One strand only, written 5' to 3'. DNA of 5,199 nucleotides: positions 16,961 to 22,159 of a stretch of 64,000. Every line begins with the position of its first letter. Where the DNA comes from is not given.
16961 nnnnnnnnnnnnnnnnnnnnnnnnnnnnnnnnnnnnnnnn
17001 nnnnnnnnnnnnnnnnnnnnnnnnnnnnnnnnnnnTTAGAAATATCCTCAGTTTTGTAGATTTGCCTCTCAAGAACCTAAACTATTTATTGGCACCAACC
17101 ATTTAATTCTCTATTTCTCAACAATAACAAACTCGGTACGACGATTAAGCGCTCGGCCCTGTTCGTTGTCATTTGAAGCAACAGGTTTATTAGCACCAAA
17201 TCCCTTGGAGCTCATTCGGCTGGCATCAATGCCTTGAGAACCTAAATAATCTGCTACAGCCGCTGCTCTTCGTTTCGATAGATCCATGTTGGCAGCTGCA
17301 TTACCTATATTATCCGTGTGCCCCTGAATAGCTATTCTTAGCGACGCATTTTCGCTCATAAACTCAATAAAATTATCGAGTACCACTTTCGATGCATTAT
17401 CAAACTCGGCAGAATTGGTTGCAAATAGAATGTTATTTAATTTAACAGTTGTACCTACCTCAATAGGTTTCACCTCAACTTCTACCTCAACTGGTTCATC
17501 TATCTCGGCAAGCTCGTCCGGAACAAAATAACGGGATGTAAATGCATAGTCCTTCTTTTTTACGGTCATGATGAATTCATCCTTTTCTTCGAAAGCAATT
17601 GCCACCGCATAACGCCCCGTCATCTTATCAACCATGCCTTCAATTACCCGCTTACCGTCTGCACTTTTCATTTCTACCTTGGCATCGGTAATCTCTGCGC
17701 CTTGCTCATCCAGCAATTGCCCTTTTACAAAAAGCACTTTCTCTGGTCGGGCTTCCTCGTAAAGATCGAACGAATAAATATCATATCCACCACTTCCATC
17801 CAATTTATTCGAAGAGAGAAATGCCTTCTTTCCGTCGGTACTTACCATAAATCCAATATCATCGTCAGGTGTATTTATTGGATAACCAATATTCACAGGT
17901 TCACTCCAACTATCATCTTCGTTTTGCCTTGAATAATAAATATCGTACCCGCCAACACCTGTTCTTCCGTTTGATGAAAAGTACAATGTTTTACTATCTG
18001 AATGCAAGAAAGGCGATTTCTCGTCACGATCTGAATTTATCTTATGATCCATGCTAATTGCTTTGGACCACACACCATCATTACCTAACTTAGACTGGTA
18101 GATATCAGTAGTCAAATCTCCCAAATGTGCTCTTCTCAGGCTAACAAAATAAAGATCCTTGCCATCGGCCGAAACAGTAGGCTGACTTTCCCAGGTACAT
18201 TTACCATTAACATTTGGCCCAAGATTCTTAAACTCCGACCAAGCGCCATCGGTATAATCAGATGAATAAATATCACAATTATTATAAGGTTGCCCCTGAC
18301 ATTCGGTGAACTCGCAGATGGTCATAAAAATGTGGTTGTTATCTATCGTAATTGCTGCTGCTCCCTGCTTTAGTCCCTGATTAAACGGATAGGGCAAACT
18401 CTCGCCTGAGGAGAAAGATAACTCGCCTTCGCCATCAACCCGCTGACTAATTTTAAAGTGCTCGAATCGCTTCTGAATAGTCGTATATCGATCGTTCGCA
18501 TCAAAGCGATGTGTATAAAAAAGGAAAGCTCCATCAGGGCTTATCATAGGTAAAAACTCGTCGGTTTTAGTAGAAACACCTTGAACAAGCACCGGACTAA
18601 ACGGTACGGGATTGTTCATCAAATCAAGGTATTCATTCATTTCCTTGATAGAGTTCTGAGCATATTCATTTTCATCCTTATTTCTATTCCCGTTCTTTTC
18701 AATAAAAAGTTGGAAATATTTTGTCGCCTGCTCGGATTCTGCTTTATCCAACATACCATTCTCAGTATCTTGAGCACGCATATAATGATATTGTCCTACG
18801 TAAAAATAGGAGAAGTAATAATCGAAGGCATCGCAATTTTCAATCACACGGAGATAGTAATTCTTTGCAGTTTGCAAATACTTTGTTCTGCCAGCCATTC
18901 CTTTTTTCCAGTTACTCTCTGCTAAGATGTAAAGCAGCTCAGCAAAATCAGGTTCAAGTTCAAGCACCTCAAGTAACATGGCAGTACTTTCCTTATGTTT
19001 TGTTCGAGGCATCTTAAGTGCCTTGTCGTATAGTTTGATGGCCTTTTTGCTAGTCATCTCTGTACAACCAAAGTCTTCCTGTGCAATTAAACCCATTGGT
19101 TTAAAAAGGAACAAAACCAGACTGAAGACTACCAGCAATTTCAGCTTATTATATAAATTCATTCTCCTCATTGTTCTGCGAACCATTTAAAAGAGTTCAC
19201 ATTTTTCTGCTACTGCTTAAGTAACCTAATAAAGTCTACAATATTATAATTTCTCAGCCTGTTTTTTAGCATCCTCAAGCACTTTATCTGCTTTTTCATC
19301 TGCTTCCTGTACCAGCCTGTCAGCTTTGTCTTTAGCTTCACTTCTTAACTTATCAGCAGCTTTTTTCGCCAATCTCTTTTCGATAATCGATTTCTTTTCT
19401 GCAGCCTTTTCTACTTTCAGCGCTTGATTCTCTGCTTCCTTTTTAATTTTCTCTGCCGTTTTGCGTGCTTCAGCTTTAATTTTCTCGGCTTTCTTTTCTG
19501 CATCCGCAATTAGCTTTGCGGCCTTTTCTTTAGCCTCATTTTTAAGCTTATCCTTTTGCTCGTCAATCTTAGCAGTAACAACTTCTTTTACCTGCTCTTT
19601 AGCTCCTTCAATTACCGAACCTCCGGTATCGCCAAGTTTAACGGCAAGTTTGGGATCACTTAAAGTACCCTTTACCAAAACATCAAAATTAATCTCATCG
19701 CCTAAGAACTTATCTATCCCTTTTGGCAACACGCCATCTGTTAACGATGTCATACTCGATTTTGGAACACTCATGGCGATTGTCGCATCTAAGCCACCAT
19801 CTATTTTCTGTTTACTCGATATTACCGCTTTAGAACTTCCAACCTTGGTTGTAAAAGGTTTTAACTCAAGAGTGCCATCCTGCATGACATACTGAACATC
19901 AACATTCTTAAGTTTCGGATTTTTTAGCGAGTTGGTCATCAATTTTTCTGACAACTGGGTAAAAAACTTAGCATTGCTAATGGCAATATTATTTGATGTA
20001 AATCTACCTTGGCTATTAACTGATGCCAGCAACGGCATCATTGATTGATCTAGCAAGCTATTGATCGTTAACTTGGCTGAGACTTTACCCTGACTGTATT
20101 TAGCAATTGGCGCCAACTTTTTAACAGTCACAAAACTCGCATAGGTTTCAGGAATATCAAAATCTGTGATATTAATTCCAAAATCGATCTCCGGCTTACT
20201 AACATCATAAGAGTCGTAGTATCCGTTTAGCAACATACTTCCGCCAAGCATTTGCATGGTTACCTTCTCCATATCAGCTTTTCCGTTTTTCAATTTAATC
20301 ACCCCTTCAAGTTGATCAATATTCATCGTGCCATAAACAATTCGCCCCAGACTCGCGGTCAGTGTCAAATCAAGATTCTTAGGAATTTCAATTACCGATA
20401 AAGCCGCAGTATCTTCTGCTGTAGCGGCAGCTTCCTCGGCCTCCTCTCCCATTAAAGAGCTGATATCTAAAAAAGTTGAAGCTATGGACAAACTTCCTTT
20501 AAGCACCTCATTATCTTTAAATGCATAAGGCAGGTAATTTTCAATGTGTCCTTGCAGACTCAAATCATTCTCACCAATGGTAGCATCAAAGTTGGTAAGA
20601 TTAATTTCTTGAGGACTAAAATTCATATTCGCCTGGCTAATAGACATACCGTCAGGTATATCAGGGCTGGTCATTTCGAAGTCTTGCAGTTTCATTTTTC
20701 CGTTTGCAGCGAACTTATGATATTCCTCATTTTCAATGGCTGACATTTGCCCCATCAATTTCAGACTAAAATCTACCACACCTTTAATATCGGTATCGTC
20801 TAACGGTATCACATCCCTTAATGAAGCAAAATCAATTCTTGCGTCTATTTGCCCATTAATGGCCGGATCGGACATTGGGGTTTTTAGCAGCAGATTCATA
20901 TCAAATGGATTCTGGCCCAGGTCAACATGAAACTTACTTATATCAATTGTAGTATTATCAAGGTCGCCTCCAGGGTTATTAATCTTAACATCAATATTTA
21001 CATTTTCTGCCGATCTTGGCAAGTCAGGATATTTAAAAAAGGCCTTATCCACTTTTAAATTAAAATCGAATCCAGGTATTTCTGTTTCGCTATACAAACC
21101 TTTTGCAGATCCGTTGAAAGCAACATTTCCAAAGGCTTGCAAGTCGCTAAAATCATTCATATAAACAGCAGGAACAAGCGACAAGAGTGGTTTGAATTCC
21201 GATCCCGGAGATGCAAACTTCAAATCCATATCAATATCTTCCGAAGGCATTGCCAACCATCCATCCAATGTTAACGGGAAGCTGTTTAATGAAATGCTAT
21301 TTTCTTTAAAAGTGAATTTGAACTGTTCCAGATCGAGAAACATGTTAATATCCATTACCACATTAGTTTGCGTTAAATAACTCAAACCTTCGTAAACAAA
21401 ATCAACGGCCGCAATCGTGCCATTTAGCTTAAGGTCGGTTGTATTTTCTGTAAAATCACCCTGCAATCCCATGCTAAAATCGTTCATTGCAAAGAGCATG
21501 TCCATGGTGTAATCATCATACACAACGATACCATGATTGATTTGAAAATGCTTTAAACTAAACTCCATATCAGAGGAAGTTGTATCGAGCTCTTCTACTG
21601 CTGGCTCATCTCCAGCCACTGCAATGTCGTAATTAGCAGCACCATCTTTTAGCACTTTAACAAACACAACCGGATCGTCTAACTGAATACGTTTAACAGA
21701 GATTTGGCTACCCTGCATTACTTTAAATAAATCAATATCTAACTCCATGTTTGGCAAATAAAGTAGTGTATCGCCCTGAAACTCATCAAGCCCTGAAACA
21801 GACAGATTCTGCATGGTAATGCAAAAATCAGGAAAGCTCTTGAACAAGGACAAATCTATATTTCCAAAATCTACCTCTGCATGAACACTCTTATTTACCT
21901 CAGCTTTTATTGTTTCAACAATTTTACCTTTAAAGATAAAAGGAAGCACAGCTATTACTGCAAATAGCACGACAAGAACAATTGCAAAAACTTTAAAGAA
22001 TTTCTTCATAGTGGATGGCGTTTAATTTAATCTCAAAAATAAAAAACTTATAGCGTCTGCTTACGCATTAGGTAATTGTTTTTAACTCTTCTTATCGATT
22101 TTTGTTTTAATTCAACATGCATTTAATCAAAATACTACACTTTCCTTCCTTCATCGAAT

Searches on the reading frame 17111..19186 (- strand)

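Call 77: search_protein_families(library=ncbifam, proteins=[window:17111-19186:-], max_evalue=1e-10)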
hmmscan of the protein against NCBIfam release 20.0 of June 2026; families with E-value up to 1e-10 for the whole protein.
window:17111-19186:- (691 aa): 30 families (the best 25 are shown)
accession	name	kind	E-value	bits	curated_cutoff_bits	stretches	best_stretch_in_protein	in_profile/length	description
NF053607.1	CHU_0125_OmpA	equivalog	9e-74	249.1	620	1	40-690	18-638/639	CHU_0125 family OmpA-like outer membrane integrity protein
NF052230.1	T9SS_PorE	exception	5.6e-65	219.8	600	1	142-669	98-600/648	PorE family type IX secretion system protein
NF053611.1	YiaD_Gzip_OmpA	equivalog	5.7e-35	120.9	175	1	570-688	87-206/206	YiaD family glycine zipper/OmpA-like lipoprotein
NF053612.1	anchor_PA1041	equivalog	9.9e-29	100.9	250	1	566-688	113-235/236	PA1041 family peptidoglycan-binding anchor lipoprotein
NF053613.1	OMP_toxin_LptF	equivalog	2.5e-26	92.9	400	1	569-689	126-246/256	lipotoxin F family OmpA-related lipoprotein LptF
NF033763.1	exchanger_TraB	exception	1.2e-23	82.9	700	1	580-689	388-498/522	outer membrane exchange protein TraB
NF053585.1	OMP_LP_YfiB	equivalog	3.6e-23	82.2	128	1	584-689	56-161/163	outer membrane lipoprotein YfiB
NF045787.1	OmpABordt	equivalog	1.7e-21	76.8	200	1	581-689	81-190/194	outer membrane protein OmpA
NF006541.1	PRK09038.1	equivalog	4.3e-21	75.7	283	1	569-689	125-249/253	flagellar motor protein MotD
TIGR02802.1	Pal_lipo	equivalog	6.7e-21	74.3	125.35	1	586-687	2-103/104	peptidoglycan-associated lipoprotein Pal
TIGR03350.1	type_VI_ompA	equivalog_domain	3.7e-20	72.3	139.8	1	579-687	24-136/137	type VI secretion system protein TssL, long form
NF007804.1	PRK10510.1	equivalog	4.8e-19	68.6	307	1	584-687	112-215/219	OmpA family lipoprotein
TIGR03789.1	pdsO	hypoth_equivalog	8.2e-18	65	152.2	1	583-683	138-238/243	sortase-associated OmpA-like protein PdsO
NF006508.0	PRK08944.1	subfamily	1e-16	61.1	259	1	490-689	90-288/304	MotB family protein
NF045788.1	Omp38Acinit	equivalog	1.9e-15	56.8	500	1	567-685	222-343/354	outer membrane protein Omp38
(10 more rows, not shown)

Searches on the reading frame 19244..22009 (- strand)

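Call 77: search_protein_families(library=ncbifam, proteins=[window:19244-22009:-], max_evalue=1e-10)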
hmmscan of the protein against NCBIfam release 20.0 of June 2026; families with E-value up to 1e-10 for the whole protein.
window:19244-22009:- (921 aa): 0 families

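Call 85: search_protein_families(library=pfam, proteins=[window:19244-22009:-], max_evalue=0.00001)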
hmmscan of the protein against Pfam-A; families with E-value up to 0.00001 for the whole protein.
window:19244-22009:- (921 aa): 1 family
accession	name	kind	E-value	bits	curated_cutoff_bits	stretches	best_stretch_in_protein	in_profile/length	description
PF05359.17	DUF748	-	8.2e-09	34.5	50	1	7-183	21-185/1037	Domain of Unknown Function (DUF748)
